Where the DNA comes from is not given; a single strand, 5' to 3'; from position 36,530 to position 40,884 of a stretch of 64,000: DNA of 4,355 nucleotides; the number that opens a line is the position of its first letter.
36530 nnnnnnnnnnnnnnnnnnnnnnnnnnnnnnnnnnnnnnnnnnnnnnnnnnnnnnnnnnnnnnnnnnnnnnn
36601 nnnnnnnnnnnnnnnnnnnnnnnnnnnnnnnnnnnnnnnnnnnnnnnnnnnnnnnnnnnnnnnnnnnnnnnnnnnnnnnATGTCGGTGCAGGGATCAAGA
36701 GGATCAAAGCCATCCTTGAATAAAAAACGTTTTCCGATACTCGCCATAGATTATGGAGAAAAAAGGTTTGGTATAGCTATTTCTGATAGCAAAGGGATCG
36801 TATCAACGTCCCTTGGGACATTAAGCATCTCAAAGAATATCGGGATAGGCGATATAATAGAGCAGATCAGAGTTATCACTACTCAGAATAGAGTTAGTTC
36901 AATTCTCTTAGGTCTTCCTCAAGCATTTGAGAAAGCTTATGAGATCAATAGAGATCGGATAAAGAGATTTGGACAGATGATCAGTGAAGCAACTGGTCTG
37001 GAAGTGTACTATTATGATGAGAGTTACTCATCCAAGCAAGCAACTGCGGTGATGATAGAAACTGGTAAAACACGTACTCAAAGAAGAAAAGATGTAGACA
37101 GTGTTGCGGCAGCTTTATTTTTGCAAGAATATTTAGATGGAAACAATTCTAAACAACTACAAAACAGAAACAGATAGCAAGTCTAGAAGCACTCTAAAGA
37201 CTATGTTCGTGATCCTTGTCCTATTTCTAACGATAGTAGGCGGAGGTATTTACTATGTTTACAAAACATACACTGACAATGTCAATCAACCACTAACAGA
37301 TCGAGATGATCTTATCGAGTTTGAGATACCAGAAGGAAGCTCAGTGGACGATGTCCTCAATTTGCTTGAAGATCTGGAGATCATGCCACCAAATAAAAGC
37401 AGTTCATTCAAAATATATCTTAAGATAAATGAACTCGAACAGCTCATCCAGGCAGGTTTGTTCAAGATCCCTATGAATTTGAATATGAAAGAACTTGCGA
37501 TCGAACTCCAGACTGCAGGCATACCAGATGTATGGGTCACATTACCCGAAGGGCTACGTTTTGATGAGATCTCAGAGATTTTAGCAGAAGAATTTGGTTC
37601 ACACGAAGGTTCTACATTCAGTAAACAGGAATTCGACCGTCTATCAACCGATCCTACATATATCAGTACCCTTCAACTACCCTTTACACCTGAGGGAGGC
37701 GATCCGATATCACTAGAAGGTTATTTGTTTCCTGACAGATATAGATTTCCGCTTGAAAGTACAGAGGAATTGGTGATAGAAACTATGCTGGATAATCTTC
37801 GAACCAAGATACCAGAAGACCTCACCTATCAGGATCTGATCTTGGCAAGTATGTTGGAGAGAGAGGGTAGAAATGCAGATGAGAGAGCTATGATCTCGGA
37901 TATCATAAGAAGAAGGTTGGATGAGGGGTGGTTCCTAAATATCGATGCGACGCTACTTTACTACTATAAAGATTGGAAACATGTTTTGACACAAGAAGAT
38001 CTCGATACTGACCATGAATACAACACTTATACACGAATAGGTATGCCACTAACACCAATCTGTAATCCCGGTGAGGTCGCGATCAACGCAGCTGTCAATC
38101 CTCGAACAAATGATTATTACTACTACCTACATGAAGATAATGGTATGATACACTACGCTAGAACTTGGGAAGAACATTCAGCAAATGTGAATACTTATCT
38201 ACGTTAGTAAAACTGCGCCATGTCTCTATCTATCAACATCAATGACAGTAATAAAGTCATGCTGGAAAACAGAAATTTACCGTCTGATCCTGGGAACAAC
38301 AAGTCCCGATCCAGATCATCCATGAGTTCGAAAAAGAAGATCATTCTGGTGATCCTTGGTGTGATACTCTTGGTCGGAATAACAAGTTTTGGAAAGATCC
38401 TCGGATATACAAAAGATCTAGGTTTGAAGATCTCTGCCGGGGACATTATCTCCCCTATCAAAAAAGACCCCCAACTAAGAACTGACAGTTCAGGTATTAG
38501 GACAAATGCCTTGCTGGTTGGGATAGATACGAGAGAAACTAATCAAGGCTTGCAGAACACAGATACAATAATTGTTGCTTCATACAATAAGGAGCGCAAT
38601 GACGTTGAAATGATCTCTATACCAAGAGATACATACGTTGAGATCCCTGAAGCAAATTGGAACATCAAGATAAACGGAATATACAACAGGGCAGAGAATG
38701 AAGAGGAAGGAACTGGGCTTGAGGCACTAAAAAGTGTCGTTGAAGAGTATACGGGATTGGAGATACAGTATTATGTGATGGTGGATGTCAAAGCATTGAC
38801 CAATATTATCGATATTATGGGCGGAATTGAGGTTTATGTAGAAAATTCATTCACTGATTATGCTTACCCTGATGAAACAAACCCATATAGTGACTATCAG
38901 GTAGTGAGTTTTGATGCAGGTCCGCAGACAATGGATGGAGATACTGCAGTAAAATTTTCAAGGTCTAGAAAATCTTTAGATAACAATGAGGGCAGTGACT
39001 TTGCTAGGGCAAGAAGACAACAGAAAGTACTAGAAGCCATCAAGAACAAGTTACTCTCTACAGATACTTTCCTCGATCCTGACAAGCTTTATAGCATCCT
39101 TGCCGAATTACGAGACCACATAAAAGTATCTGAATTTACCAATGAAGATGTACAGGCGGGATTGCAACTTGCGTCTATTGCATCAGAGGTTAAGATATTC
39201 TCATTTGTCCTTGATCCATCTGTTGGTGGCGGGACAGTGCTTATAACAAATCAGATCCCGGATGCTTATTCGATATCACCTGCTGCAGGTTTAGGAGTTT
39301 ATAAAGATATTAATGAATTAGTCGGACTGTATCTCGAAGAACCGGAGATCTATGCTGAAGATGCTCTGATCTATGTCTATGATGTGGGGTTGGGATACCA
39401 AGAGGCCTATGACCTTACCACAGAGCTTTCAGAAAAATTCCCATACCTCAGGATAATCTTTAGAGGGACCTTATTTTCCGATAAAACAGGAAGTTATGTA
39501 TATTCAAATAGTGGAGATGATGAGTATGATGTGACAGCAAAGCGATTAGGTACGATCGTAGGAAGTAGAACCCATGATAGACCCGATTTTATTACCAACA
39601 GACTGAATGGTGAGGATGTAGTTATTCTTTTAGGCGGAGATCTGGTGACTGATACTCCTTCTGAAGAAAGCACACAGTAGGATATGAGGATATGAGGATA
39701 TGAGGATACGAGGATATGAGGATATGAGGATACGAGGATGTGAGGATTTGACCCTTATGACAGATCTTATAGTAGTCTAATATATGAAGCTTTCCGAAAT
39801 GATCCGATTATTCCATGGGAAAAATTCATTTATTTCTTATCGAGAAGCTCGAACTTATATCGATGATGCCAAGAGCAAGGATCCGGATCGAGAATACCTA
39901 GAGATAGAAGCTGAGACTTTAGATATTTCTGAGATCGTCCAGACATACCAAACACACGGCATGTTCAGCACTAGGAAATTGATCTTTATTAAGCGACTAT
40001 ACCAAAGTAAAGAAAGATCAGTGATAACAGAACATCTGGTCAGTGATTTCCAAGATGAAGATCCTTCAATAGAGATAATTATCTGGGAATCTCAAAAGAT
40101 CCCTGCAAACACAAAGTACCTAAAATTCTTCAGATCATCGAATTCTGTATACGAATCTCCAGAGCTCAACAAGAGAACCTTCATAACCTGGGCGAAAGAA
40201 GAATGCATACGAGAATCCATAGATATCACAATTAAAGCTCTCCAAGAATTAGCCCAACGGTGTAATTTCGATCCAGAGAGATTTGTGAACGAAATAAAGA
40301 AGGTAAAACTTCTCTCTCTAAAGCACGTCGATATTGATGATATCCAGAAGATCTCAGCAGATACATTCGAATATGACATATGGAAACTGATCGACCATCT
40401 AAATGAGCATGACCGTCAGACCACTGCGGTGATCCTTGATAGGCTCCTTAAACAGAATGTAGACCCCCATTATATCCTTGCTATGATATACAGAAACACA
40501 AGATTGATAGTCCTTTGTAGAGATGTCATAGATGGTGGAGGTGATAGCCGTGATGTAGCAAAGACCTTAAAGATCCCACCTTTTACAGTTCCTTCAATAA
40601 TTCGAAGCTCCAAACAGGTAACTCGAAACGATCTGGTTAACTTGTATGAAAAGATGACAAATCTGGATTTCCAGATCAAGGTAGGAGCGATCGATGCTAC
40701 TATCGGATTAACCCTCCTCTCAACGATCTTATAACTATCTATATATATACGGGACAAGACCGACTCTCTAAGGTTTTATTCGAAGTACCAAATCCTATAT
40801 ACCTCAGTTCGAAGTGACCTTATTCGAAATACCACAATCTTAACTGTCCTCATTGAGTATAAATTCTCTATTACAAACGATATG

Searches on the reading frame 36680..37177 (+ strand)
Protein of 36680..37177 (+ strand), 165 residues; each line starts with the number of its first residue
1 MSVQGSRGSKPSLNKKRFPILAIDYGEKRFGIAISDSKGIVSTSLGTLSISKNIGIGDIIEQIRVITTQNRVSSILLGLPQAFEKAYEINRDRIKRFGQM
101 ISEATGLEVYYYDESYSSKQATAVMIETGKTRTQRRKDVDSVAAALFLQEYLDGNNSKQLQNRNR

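Call 45: search_protein_families(library=pfam, proteins=[window:36680-37177:+], max_evalue=0.001)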
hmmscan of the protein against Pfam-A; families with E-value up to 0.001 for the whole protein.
window:36680-37177:+ (165 aa): 1 family
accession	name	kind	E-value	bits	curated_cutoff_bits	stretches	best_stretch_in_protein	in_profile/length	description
PF03652.20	RuvX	-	3.6e-31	108.7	29.2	1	20-153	3-133/134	Holliday junction resolvase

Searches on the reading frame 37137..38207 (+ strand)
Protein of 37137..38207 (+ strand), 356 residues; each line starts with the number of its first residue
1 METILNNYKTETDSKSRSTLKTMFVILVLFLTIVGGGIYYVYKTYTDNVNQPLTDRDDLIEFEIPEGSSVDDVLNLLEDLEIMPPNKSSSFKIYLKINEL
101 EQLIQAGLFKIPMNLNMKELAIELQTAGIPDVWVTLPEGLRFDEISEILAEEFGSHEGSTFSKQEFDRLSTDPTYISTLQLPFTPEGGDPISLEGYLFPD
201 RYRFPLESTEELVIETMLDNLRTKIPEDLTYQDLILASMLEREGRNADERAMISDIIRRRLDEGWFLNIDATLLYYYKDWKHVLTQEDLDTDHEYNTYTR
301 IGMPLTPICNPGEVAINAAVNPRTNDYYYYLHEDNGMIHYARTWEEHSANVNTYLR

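Call 45: search_protein_families(library=pfam, proteins=[window:37137-38207:+], max_evalue=0.001)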
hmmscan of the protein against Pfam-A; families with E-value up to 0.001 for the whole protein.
window:37137-38207:+ (356 aa): 1 family
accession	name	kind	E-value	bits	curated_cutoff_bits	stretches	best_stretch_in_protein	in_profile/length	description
PF02618.21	YceG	-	2.5e-63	214.6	32.4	1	62-352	1-274/275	YceG-like family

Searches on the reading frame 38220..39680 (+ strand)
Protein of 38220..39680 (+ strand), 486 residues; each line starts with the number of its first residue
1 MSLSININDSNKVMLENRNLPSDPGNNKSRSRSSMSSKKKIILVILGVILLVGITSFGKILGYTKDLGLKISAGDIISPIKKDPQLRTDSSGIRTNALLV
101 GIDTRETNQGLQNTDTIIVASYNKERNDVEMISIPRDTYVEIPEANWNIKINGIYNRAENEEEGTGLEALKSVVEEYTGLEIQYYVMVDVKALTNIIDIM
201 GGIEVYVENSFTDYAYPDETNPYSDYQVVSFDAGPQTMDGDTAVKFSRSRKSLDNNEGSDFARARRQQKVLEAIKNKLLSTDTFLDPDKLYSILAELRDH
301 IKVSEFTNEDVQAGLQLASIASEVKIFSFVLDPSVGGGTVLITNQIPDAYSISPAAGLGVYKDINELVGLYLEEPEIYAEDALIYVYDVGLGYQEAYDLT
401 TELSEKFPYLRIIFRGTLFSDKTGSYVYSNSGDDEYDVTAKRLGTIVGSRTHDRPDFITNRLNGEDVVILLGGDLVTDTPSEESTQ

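Call 46: search_protein_families(library=pfam, proteins=[window:38220-39680:+], max_evalue=0.001)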
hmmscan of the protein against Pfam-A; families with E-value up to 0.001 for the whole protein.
window:38220-39680:+ (486 aa): 1 family
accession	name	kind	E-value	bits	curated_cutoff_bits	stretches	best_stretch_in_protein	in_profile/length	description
PF03816.19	LytR_cpsA_psr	-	2e-38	132.4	24.6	1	113-279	1-149/150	LytR_cpsA_psr family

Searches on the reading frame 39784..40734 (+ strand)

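Call 46: search_protein_families(library=pfam, proteins=[window:39784-40734:+], max_evalue=0.001)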
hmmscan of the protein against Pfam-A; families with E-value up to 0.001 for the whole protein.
window:39784-40734:+ (316 aa): 2 families
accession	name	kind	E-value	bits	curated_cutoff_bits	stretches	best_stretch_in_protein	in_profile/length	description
PF21694.2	DNA_pol3_delta_C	-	3.3e-20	72.7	27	1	197-312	2-117/121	DNA polymerase III delta subunit, C-terminal domain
PF06144.19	DNA_pol3_delta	-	0.00013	22.4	21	1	30-120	24-118/124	DNA polymerase III, delta subunit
